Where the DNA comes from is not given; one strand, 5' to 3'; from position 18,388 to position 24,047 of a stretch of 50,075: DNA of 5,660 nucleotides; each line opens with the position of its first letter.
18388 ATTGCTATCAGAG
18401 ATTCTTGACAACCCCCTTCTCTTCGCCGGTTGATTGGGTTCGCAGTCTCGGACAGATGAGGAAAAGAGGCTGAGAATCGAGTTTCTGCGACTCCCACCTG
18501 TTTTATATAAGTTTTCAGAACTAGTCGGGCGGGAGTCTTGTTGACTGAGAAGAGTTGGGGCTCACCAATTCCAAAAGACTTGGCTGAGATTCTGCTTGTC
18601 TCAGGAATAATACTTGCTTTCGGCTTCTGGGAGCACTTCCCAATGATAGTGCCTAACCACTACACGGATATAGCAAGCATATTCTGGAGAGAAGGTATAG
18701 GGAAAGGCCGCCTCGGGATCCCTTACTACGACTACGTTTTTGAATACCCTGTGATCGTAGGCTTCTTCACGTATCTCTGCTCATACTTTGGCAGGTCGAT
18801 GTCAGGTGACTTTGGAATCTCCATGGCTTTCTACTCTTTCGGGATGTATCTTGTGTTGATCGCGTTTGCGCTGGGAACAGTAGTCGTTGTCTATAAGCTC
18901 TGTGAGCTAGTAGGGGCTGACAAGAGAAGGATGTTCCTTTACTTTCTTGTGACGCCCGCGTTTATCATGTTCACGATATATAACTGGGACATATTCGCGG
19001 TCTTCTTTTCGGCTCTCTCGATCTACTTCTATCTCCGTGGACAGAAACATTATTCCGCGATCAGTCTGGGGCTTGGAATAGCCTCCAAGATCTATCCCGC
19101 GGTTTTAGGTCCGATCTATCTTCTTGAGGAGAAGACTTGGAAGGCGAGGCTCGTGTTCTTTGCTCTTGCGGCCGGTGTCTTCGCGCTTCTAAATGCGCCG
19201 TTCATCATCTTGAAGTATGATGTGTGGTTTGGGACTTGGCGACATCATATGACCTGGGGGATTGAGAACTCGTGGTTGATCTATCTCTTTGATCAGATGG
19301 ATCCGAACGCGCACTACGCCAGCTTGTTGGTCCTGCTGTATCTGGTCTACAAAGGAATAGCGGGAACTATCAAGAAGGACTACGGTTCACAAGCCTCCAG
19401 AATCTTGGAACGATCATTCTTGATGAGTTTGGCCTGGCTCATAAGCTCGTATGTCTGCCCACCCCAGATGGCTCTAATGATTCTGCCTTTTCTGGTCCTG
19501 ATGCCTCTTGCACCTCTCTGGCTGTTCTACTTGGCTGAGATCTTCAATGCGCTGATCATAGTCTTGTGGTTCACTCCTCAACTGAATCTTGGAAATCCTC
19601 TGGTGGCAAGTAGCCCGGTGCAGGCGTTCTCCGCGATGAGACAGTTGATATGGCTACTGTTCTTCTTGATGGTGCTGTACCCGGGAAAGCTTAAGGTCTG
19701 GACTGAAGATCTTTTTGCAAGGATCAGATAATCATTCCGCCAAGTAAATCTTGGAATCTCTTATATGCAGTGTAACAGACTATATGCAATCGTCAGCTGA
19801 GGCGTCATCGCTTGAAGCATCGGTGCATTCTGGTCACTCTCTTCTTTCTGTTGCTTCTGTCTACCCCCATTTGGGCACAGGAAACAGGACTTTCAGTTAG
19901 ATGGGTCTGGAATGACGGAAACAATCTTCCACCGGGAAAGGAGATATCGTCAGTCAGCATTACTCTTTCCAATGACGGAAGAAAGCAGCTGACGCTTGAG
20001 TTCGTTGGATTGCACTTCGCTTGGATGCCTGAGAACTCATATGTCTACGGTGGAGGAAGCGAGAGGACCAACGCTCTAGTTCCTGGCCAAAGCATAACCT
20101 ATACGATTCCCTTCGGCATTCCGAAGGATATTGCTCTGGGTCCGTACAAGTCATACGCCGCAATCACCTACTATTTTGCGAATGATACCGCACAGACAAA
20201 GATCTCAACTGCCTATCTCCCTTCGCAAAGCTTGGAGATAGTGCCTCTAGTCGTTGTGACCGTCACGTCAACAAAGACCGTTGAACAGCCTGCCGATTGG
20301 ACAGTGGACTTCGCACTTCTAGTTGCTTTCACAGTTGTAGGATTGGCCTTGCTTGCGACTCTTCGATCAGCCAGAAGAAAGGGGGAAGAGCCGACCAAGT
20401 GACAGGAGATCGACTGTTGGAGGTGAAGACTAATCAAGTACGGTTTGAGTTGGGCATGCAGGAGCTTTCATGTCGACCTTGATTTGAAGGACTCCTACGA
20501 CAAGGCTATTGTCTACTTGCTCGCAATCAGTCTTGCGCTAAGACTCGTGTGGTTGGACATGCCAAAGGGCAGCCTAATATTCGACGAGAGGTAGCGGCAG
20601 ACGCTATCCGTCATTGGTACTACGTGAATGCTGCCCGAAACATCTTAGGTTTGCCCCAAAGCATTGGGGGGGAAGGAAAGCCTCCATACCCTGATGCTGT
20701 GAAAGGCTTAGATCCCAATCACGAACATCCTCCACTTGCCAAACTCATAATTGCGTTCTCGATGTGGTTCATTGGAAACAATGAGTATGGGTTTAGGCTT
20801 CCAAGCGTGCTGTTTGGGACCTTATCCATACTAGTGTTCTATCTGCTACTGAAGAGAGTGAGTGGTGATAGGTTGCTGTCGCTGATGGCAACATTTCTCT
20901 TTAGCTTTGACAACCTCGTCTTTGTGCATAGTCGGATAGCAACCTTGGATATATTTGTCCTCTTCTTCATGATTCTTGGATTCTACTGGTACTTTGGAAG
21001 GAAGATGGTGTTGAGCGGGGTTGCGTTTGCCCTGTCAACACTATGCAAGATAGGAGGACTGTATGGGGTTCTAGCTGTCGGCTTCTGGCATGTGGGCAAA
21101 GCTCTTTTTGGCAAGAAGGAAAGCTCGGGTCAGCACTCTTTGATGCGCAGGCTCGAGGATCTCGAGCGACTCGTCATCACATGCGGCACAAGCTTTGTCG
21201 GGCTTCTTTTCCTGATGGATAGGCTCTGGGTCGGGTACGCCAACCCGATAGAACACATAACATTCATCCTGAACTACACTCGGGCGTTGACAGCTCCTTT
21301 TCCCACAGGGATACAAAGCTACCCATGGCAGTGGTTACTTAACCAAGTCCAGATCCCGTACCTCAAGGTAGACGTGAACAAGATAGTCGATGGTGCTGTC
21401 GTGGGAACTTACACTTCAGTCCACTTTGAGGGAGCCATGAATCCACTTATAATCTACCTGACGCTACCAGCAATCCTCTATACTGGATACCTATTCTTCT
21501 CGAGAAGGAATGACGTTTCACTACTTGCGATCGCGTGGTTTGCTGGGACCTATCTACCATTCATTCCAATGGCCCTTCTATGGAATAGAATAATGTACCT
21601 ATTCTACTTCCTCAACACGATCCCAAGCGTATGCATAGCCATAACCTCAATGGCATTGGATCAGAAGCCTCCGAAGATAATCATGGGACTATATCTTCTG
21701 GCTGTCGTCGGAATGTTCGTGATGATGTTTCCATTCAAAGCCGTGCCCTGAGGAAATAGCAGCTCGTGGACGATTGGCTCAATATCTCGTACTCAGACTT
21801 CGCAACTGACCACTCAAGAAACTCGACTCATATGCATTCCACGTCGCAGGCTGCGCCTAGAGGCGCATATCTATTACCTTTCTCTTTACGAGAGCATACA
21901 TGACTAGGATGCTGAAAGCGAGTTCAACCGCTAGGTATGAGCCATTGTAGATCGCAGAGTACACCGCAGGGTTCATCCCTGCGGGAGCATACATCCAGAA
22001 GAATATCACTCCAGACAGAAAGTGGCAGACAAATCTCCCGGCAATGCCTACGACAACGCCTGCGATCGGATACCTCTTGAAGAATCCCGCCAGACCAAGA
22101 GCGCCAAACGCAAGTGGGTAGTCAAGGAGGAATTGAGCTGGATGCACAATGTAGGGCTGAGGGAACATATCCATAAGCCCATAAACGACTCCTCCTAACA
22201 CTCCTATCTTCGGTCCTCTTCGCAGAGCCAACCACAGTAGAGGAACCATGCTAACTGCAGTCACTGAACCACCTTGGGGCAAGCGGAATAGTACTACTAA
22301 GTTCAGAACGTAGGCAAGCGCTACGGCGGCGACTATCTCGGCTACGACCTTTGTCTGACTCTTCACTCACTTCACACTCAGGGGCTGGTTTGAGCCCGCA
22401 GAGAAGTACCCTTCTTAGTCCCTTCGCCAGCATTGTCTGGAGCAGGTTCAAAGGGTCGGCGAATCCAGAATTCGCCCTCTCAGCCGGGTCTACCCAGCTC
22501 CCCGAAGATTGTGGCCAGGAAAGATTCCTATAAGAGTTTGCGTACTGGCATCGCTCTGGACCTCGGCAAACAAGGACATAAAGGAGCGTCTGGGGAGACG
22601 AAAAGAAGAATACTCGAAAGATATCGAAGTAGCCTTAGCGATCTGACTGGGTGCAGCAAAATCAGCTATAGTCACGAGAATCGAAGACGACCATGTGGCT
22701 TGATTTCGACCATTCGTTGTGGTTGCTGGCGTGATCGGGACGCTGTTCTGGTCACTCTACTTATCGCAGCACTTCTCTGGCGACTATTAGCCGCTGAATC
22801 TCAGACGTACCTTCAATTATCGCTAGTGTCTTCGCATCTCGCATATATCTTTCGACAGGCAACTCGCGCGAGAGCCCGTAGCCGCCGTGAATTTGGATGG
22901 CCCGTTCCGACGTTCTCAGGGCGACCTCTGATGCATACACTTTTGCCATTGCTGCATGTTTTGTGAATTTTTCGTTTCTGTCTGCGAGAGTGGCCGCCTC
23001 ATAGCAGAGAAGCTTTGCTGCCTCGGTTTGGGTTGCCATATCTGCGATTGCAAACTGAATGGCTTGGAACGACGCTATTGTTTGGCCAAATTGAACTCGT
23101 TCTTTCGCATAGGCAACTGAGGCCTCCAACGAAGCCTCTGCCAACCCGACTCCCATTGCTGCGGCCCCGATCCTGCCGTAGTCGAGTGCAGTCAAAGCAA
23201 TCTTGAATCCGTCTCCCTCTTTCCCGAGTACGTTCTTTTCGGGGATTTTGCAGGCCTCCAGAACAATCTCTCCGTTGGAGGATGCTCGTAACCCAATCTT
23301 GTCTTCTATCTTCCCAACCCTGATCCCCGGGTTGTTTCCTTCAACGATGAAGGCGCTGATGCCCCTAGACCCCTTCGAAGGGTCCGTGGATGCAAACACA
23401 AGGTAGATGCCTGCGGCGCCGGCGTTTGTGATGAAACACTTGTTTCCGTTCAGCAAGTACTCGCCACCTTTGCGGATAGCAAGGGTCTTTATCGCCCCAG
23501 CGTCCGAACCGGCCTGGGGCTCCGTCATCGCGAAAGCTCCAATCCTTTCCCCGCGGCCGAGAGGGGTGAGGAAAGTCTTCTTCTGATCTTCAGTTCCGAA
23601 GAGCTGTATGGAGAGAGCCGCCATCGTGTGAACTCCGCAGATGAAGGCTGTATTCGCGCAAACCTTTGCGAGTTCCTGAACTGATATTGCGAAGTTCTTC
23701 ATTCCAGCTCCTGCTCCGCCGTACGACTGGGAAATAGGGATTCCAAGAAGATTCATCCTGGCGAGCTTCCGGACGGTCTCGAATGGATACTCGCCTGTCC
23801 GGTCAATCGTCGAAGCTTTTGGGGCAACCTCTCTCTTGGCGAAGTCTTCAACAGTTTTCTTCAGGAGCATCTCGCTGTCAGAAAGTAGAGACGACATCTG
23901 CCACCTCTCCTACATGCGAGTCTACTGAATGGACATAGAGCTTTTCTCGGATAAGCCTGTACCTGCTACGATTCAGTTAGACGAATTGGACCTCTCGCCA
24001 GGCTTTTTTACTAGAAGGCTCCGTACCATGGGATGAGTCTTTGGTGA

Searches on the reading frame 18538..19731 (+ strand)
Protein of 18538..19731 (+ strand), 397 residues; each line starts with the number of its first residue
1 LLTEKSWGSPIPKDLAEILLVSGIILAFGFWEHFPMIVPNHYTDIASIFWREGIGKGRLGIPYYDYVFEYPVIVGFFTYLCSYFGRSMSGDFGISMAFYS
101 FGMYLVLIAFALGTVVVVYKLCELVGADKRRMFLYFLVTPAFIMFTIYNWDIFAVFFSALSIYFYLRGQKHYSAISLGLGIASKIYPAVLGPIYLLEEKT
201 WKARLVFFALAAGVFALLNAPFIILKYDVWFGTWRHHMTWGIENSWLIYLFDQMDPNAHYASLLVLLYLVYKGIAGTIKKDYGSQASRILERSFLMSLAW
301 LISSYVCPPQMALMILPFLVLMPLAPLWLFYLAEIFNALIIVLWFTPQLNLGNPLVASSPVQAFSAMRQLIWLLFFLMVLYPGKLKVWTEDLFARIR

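Call 11: search_protein_families(library=pfam, proteins=[window:18538-19731:+], max_evalue=0.001)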
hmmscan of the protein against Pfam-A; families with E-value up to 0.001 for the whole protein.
window:18538-19731:+ (397 aa): 1 family
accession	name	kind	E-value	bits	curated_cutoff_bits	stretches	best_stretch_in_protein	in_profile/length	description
PF09594.16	GT87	-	1.4e-09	38.5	25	1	101-244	21-172/237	Glycosyltransferase family 87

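Call 78: search_protein_families(library=ncbifam, proteins=[window:18538-19731:+], max_evalue=0.01)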
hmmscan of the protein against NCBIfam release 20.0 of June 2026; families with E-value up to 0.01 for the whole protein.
window:18538-19731:+ (397 aa): 0 families

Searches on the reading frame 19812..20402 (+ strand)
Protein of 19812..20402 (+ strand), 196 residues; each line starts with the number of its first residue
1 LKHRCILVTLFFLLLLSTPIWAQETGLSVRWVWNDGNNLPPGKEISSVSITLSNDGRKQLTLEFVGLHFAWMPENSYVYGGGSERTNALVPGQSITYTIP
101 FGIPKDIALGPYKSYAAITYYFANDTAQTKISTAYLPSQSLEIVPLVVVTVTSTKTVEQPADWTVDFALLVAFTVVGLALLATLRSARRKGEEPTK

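Call 11: search_protein_families(library=pfam, proteins=[window:19812-20402:+], max_evalue=0.001)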
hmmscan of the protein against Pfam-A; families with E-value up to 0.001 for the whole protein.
window:19812-20402:+ (196 aa): 0 families

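Call 70: search_protein_families(library=pfam, proteins=[window:19812-20402:+], max_evalue=1)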
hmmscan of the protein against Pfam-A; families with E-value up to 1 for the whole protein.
window:19812-20402:+ (196 aa): 4 families
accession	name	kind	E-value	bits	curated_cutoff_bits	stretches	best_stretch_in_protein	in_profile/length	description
PF05738.19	Cna_B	-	0.12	13.2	22.3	0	28-59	2-32/87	Cna protein B-type domain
PF11611.13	DUF4352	-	0.17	12.6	25.9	1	37-107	29-105/122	Domain of unknown function (DUF4352)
PF25444.1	THBD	-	0.19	11.6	27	1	81-118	5-41/66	Thrombomodulin-like domain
PF23778.1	Phage_holin_2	-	0.55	11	32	1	119-191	17-89/92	Putative phage holin family 2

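Call 78: search_protein_families(library=ncbifam, proteins=[window:19812-20402:+], max_evalue=0.01)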
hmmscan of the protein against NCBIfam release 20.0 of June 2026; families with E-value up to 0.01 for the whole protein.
window:19812-20402:+ (196 aa): 0 families

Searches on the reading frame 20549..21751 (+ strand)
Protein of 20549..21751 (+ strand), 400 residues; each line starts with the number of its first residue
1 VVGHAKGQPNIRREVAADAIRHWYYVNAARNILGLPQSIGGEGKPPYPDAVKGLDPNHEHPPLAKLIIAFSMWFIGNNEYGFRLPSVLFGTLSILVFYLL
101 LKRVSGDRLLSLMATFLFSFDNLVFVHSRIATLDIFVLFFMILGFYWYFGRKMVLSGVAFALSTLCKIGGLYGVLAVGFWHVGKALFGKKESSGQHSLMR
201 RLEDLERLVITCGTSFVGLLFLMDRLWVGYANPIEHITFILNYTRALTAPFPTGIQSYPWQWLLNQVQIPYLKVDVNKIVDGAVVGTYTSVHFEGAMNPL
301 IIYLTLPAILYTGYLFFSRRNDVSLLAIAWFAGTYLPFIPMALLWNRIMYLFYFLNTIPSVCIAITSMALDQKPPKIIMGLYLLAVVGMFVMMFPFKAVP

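Call 11: search_protein_families(library=pfam, proteins=[window:20549-21751:+], max_evalue=0.001)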
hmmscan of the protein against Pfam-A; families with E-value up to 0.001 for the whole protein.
window:20549-21751:+ (400 aa): 2 families
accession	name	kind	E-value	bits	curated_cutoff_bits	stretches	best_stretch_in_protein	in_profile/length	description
PF02366.24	PMT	-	3.1e-11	43.7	22.7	1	77-183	80-201/245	Dolichyl-phosphate-mannose-protein mannosyltransferase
PF13231.12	PMT_2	-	2.4e-09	38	26.1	1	60-180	2-128/160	Dolichyl-phosphate-mannose-protein mannosyltransferase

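Call 78: search_protein_families(library=ncbifam, proteins=[window:20549-21751:+], max_evalue=0.01)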
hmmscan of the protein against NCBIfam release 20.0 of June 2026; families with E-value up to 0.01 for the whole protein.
window:20549-21751:+ (400 aa): 3 families
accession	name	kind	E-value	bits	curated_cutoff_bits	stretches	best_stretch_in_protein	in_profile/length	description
NF058602.1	PrMnsylTfPmt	equivalog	4.3e-19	68.7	800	2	60-144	99-183/530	protein O-mannosyltransferase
NF009784.2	PRK13279.1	equivalog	9e-07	27.9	567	1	59-148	60-149/539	lipid IV(A) 4-amino-4-deoxy-L-arabinosyltransferase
TIGR03663.1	TIGR03663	subfamily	2.9e-06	26.6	126.25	1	60-145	51-134/435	flippase activity-associated protein Agl23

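Call 79: search_solved_structures(query=window:20549-21751:+, max_evalue=1, show_alignments=2)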
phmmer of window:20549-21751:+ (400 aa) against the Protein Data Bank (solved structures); distinct sequences matched with E-value up to 1: 0.

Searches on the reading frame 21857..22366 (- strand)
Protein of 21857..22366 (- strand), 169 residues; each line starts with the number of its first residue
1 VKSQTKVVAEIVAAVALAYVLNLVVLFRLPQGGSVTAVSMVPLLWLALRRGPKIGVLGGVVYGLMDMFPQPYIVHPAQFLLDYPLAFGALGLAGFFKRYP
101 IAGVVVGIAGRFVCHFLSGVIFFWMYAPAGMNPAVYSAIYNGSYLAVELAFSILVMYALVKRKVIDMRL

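Call 70: search_protein_families(library=pfam, proteins=[window:21857-22366:-], max_evalue=1)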
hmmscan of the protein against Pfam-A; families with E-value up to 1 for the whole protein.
window:21857-22366:- (169 aa): 1 family
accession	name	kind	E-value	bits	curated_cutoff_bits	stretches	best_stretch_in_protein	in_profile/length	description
PF09515.15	Thia_YuaJ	-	4.1e-47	161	25.8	1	10-162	3-171/177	Thiamine transporter protein (Thia_YuaJ)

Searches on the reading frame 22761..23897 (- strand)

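Call 70: search_protein_families(library=pfam, proteins=[window:22761-23897:-], max_evalue=1)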
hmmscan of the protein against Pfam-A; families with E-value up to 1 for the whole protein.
window:22761-23897:- (378 aa): 5 families
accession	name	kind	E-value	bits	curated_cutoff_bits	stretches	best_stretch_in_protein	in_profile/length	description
PF00441.29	Acyl-CoA_dh_1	-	7.8e-51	172.6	22.4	1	228-377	1-150/150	Acyl-CoA dehydrogenase, C-terminal domain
PF02771.21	Acyl-CoA_dh_N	-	1.6e-29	103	22.9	1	7-117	2-113/113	Acyl-CoA dehydrogenase, N-terminal domain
PF02770.24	Acyl-CoA_dh_M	-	4.7e-27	94.4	33.3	1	121-216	1-97/97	Acyl-CoA dehydrogenase, middle domain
PF08028.16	Acyl-CoA_dh_2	-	8.9e-23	81.5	22.7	1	244-363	2-131/134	Acyl-CoA dehydrogenase, C-terminal domain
PF22924.1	ACOX_C_alpha1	-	0.00088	19.5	27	1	262-375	50-167/169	Acyl-CoA oxidase, C-alpha1 domain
